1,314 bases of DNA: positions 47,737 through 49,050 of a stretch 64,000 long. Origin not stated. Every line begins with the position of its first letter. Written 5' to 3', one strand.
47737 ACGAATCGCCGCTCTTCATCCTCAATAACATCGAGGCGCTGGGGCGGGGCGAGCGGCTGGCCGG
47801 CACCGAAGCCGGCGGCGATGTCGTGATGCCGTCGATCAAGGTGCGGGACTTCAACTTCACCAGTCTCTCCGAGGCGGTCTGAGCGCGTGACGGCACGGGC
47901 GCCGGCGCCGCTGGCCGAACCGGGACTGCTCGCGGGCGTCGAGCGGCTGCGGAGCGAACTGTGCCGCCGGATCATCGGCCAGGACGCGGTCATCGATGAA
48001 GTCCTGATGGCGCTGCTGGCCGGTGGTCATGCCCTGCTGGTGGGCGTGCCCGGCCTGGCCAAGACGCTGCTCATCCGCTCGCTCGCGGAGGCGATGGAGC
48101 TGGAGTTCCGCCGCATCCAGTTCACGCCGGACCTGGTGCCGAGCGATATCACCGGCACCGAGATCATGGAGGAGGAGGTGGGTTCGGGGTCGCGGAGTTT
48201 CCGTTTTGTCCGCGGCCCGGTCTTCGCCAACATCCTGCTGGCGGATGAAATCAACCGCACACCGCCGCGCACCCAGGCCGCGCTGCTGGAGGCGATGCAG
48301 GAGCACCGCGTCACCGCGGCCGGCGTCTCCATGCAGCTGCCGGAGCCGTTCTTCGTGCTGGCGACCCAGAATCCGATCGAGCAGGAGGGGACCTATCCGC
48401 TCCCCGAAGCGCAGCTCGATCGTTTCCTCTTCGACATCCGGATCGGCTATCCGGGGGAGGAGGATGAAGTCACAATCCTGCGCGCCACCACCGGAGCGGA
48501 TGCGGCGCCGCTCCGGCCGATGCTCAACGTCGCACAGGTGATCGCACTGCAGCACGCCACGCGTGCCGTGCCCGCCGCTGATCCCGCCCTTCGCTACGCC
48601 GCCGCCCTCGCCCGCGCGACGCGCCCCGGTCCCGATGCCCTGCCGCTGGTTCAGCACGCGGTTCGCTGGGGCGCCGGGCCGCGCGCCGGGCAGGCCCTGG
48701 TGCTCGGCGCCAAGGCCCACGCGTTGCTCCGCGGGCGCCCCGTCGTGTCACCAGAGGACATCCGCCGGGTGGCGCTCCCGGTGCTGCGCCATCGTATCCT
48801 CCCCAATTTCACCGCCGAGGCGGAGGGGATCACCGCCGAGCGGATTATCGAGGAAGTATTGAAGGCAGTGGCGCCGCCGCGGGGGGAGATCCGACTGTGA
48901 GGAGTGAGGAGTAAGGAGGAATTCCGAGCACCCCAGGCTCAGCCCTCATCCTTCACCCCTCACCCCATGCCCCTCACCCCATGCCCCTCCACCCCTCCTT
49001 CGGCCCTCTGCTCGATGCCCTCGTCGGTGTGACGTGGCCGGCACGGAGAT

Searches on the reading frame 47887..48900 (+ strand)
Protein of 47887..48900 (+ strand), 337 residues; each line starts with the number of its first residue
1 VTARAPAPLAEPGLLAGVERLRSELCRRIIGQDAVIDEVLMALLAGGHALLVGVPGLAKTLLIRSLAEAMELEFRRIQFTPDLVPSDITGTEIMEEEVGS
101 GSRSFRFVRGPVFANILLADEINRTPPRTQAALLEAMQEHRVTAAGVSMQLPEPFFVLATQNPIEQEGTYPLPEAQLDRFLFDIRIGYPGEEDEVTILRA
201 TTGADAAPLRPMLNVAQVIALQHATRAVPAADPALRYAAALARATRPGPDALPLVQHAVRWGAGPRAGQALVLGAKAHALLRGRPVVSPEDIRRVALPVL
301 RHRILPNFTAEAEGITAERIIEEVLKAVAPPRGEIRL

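Call 86: search_protein_families(library=pfam, proteins=[window:47887-48900:+], max_evalue=0.00001)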
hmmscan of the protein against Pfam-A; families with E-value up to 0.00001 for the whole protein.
window:47887-48900:+ (337 aa): 5 families
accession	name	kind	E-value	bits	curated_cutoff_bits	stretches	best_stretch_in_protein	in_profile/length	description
PF07726.17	AAA_3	-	9.6e-63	210.3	27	1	48-182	1-131/131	ATPase family associated with various cellular activities (AAA)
PF17863.7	AAA_lid_2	-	6.1e-20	71.2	22.7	1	255-323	5-73/74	AAA lid domain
PF07728.20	AAA_5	-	4.8e-13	49.7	22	1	49-180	2-139/139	AAA domain (dynein-related subfamily)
PF20030.5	bpMoxR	-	6e-10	39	27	1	23-208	8-188/205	MoxR domain in the MoxR-vWA-beta-propeller ternary systems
PF00004.35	AAA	-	1.6e-06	29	21.2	1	50-182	2-125/131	ATPase family associated with various cellular activities (AAA)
